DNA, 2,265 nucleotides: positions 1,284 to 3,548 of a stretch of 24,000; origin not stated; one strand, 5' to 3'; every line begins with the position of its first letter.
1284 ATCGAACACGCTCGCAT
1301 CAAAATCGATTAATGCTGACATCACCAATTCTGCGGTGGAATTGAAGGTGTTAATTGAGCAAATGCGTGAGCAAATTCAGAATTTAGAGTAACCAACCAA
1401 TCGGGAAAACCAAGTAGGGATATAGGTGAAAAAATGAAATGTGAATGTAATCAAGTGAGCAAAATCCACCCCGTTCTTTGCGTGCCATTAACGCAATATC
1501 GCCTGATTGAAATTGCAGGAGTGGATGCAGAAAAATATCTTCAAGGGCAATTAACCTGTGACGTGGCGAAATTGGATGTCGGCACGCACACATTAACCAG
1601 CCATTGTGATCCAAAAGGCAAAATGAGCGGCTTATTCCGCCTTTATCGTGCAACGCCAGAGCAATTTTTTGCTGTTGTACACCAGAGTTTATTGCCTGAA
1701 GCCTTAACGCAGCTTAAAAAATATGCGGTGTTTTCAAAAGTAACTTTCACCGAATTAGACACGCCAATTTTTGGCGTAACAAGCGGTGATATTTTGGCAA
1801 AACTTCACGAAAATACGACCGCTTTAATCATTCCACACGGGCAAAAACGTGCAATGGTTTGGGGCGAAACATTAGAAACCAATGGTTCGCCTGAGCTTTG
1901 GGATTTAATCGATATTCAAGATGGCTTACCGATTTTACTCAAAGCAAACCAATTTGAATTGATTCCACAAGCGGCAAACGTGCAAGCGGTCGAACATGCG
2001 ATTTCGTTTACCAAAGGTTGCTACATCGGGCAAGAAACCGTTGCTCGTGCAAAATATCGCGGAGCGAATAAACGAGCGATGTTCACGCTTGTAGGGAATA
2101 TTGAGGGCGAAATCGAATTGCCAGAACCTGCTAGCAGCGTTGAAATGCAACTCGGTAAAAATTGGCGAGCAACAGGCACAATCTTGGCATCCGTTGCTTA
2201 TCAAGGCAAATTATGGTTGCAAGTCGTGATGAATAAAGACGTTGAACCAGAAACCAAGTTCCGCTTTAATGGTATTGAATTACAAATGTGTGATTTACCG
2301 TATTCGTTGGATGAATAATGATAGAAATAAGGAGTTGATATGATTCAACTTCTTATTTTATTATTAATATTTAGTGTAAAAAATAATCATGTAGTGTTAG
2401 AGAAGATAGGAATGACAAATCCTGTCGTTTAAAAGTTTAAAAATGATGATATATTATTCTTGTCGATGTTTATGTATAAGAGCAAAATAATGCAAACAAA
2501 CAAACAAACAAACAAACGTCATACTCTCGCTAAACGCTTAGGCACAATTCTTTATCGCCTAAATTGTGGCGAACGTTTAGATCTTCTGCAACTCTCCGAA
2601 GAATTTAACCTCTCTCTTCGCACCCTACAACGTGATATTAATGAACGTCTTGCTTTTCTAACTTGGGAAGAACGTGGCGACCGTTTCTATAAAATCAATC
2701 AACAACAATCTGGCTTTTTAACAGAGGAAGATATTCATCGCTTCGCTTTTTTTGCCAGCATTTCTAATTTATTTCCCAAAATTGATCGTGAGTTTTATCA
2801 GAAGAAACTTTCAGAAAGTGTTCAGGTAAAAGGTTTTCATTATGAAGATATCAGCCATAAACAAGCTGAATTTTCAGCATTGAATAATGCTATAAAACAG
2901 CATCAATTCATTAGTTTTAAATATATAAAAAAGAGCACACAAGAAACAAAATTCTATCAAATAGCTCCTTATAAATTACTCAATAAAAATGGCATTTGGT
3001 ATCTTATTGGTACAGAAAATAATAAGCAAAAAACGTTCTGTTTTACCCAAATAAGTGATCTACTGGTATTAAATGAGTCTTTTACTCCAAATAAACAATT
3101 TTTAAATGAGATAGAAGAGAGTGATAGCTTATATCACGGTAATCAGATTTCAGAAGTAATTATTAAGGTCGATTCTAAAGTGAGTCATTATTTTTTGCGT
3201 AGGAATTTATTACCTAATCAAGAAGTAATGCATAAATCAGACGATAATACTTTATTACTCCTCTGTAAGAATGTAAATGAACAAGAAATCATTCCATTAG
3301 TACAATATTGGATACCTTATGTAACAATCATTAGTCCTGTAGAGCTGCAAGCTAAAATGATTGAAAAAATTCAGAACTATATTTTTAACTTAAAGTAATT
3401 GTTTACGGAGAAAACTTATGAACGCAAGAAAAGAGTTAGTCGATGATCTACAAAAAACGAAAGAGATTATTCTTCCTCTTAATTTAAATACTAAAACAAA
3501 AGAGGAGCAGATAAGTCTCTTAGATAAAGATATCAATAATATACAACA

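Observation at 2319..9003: WYL-regulated operon of three tandem dynamin-like GTPases in an AT-rich insertion between ygfZ and ndh: candidate undescribed defence or membrane-remodelling system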

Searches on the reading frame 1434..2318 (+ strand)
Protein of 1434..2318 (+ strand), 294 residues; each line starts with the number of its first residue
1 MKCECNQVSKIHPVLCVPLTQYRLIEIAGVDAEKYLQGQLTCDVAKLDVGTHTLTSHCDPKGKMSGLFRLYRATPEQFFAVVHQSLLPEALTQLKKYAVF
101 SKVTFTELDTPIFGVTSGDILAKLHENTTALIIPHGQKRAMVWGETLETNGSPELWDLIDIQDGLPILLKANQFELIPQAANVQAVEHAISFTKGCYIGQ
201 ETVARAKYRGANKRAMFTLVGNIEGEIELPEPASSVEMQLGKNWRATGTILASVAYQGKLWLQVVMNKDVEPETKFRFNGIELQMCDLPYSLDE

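Call 3: search_protein_families(library=pfam, proteins=[window:1434-2318:+], max_evalue=0.1)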
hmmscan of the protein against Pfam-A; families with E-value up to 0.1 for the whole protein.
window:1434-2318:+ (294 aa): 2 families
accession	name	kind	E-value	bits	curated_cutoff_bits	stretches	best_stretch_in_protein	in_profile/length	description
PF21130.3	YgfZ_barrel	-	8.4e-21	74.2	27.2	1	212-279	1-66/68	YgfZ, beta-barrel domain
PF01571.26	GCV_T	-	5.6e-06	26.2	25.6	1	25-107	51-133/255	Aminomethyltransferase folate-binding domain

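Call 33: find_homologous_proteins(query=window:1434-2318:+, max_evalue=1e-40)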
Query window:1434-2318:+ (294 aa): 1965 proteins with E <= 1e-40 among 8000 candidates; the best 120 are listed.
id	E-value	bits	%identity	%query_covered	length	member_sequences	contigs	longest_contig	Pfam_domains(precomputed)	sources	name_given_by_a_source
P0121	3.3e-187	639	95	100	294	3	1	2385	PF01571.27,PF21130.4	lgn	-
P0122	1.6e-186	636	95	100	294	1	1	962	PF01571.27,PF21130.4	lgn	-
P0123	3.9e-185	632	94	100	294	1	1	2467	PF01571.27,PF21130.4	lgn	-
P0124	7.5e-185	631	93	100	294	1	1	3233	PF01571.27,PF21130.4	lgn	-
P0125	5.1e-184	628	93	100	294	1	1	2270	PF01571.27,PF21130.4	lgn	-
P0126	2.5e-183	626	93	100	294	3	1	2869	PF01571.27,PF21130.4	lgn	-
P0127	2.5e-183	626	92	100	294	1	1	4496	PF01571.27,PF21130.4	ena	-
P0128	1.1e-162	558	83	100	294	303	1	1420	PF01571.27,PF21130.4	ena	-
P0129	3.7e-156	537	81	100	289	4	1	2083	PF01571.27,PF21130.4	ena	-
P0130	2.4e-150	518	78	100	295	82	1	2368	PF01571.27,PF21130.4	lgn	-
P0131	2.8e-147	508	75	100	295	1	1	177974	PF01571.27,PF21130.4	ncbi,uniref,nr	ncbi:folate-binding protein [Actinobacillus vicugnae]|uniref:CAF17-like 4Fe-4S cluster assembly/inse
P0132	3.3e-147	507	76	100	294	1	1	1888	PF01571.27,PF21130.4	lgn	-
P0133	1.3e-145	502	77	100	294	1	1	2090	PF01571.27,PF21130.4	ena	-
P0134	2.1e-145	502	73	100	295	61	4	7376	PF01571.27,PF21130.4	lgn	-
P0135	2.5e-144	498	74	100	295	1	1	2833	PF01571.27,PF21130.4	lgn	-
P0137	2.7e-143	495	73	100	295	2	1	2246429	PF01571.27,PF21130.4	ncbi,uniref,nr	ncbi:folate-binding protein [Mannheimia varigena]|uniref:CAF17-like 4Fe-4S cluster assembly/insertio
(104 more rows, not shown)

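Call 34: find_encoding_contigs(protein=P0131, flank=6000, max_places=2)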
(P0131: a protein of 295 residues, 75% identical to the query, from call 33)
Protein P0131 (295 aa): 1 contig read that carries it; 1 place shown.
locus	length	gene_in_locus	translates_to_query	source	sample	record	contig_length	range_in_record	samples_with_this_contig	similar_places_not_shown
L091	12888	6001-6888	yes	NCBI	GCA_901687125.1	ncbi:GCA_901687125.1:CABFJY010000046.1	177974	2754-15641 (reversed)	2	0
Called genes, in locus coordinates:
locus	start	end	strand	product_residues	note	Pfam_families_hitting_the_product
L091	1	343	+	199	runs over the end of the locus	PF00248:Aldo_ket_red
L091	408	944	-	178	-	PF00702:Hydrolase (faint), PF08282:Hydrolase_3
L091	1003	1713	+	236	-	PF01168:Ala_racemase_N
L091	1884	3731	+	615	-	PF00009:GTP_EFTU, PF01926:MMR_HSR1 (weak), PF22042:EF-G_D2, PF03144:GTP_EFTU_D2, PF00679:EFG_C, PF21018:BipA_C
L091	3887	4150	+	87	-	PF00462:Glutaredoxin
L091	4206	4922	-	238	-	PF01138:RNase_PH, PF03725:RNase_PH_C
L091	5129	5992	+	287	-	PF03755:YicC-like_N, PF08340:YicC-like_C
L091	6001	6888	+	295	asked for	PF01571:GCV_T, PF21130:YgfZ_barrel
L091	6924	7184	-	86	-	PF00037:Fer4 (faint), PF12838:Fer4_7 (weak)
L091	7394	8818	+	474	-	PF00367:PTS_EIIB, PF02378:PTS_EIIC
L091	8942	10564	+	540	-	PF00128:Alpha-amylase, PF23915:SusG_C (weak)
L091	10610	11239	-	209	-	PF00072:Response_reg, PF00196:GerE, PF04545:Sigma70_r4 (weak)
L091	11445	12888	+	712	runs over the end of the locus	PF22020:RlmL_1st, PF02926:THUMP, PF01170:UPF0020, PF05175:MTS (faint), PF13649:Methyltransf_25 (faint), PF13847:Methyltransf_31 (faint), PF10672:Methyltrans_SAM, PF03602:Cons_hypoth95, +1 more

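Call 35: find_encoding_contigs(protein=P0137, flank=6000, max_places=2)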
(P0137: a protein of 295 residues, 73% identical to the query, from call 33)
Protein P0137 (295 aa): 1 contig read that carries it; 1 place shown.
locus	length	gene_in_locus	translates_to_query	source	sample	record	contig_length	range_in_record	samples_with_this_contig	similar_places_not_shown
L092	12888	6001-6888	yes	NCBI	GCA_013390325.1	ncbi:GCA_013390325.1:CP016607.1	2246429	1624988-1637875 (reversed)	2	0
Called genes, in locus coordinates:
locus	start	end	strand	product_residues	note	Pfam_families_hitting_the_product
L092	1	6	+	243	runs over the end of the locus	PF02754:CCG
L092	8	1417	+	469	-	PF02589:LUD_dom, PF13187:Fer4_9 (faint), PF13237:Fer4_10 (faint), PF12838:Fer4_7 (weak), PF13183:Fer4_8, PF13534:Fer4_17 (weak), PF11870:LutB_C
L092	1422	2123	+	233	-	PF02589:LUD_dom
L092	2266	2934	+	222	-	PF03783:CsgG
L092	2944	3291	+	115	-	PF16068:DUF4810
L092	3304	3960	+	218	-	PF05643:GNA1162-like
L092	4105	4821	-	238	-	PF01138:RNase_PH, PF03725:RNase_PH_C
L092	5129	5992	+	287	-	PF03755:YicC-like_N, PF08340:YicC-like_C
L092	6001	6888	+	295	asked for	PF01571:GCV_T, PF21130:YgfZ_barrel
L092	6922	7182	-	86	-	PF00037:Fer4 (weak), PF12838:Fer4_7 (faint)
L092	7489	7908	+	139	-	PF05025:RbsD_FucU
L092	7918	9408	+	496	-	PF00005:ABC_tran, PF13304:AAA_21 (faint), PF00005:ABC_tran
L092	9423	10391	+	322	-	PF02653:BPD_transp_2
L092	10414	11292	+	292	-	PF00532:Peripla_BP_1, PF13407:Peripla_BP_4, PF13458:Peripla_BP_6, PF13377:Peripla_BP_3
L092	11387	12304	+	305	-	PF00294:PfkB, PF08543:Phos_pyr_kin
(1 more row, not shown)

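Call 36: find_encoding_contigs(protein=P0127, flank=6000, max_places=2)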
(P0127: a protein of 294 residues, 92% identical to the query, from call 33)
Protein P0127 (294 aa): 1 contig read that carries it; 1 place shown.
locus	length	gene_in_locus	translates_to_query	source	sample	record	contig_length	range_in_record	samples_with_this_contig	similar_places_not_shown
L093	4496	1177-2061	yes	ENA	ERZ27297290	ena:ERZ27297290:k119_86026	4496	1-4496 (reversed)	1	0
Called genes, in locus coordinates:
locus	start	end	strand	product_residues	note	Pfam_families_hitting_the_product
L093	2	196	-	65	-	?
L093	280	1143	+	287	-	PF03755:YicC-like_N, PF08340:YicC-like_C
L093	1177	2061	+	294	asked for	PF01571:GCV_T, PF21130:YgfZ_barrel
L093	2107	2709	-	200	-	PF00694:Aconitase_C, PF27512:LeuD, PF27434:LeuD_C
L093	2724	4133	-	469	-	PF00330:Aconitase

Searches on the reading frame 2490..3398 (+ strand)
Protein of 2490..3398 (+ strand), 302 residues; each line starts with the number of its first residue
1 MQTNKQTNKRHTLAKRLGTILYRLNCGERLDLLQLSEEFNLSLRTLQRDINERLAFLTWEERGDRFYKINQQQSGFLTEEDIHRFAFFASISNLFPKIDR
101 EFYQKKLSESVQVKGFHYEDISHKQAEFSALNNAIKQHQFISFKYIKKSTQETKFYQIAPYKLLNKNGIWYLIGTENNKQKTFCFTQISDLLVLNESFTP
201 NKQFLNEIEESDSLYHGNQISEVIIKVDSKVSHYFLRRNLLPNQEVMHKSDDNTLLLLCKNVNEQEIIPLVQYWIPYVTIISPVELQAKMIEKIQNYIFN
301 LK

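Call 3: search_protein_families(library=pfam, proteins=[window:2490-3398:+], max_evalue=0.1)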
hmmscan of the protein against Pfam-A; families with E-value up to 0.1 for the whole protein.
window:2490-3398:+ (302 aa): 3 families
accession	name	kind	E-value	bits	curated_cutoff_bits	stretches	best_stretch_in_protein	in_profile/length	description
PF13280.12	WYL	-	9.5e-11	42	21.8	1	128-189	3-66/70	WYL domain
PF25583.1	WCX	-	0.00027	21.6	23.9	1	222-296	4-74/76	WCX domain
PF08279.18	HTH_11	-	0.041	14.2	25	1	18-51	3-37/55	HTH domain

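Call 4: search_protein_families(library=padloc, proteins=[window:2490-3398:+], max_evalue=0.1)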
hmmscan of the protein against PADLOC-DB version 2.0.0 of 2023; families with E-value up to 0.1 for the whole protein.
window:2490-3398:+ (302 aa): 2 families
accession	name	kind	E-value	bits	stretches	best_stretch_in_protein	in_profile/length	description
PDLC01457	WYL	-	1.4e-25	88.2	1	13-285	2-228/229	"CAS-I,CAS-II,CAS-III,CAS-IV,CAS-V,CAS-VI; associated_signaling"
PDLC01652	WYL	-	2.3e-20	71.5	1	125-296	17-160/162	"CAS-I,CAS-II,CAS-III,CAS-IV,CAS-V,CAS-VI; associated_signaling"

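Call 5: search_protein_families(library=ncbifam, proteins=[window:2490-3398:+], max_evalue=0.1)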
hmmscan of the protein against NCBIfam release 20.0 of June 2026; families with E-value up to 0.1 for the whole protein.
window:2490-3398:+ (302 aa): 1 family
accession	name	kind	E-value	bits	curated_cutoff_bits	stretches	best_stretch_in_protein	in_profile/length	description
TIGR03985.1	TIGR03985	hypoth_equivalog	0.049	13.2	60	0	244-296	191-243/249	TIGR03985 family CRISPR-associated protein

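Call 80: search_solved_structures(query=window:2490-3398:+, max_evalue=1, show_alignments=1)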
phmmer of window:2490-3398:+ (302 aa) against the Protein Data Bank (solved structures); distinct sequences matched with E-value up to 1: 6.
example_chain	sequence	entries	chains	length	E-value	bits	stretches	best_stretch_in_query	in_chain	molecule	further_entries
7u02_B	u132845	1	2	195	4.5e-07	33.1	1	124-295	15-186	WYL domain-containing protein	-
7tzv_A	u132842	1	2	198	4.5e-07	33.1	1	124-295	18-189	WYL domain-containing protein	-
9cu3_B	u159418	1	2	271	1.1e-06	31.9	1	124-295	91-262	WYL domain-containing protein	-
9pfq_Q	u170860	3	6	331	1.8e-06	31.2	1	124-295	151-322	WYL domain-containing protein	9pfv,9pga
8tp8_A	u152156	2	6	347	1.9e-06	31.1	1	124-295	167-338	DeoR-family transcriptional regulator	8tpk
6sj9_A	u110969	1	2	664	5e-05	26.4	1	140-295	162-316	Proteasome accessory factor B/C (PafBC)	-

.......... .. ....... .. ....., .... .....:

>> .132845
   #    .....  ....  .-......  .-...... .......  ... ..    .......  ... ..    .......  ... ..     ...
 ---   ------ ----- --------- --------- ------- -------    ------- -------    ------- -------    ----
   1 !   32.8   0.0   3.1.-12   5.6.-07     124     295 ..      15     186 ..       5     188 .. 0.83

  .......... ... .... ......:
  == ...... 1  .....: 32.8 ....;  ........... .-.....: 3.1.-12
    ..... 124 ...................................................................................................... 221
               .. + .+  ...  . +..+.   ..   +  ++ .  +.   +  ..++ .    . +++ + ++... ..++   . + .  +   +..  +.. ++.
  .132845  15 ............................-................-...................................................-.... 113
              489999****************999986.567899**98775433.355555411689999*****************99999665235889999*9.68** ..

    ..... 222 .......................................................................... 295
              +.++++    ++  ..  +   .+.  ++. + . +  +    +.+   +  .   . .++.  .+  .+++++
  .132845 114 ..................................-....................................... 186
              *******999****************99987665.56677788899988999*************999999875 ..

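Call 82: search_solved_structures(query=A8, max_evalue=1)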
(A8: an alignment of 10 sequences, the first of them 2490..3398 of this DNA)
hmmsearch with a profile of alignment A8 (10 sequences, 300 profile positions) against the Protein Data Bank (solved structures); distinct sequences matched with E-value up to 1: 14.
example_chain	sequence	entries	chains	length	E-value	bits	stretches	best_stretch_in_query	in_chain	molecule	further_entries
6sj9_A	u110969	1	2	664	1.1e-19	74.1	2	116-293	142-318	Proteasome accessory factor B/C (PafBC)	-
7u02_B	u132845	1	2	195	6e-13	52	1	126-293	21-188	WYL domain-containing protein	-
7tzv_A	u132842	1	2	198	6.1e-13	52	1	126-293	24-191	WYL domain-containing protein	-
9pfq_Q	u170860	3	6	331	1.5e-12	50.7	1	126-293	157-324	WYL domain-containing protein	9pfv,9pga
9cu3_B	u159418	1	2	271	1.6e-12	50.7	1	126-293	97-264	WYL domain-containing protein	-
8tp8_A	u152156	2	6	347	1.8e-12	50.5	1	126-293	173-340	DeoR-family transcriptional regulator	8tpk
7qfz_A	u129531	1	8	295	5.2e-06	29.2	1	11-192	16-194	WYL domain-containing protein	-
7p5x_AY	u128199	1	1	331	1.4e-05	27.8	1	121-187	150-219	Transcriptional regulator-like protein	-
9fnd_X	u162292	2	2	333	1.4e-05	27.8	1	121-187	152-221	Transcriptional regulator-like protein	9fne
1rh1_A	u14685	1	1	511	0.1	15.1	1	187-249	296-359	Colicin B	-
9b0x_J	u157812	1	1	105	0.3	13.6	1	96-135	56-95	ATP synthase inhibitory factor 1, IF1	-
6vud_A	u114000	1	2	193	0.38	13.3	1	30-56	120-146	Ribosome-recycling factor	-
2l0k_A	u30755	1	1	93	0.54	12.8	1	27-53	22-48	Stage III sporulation protein D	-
7p5x_AX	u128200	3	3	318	0.57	12.7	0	125-193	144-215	PafC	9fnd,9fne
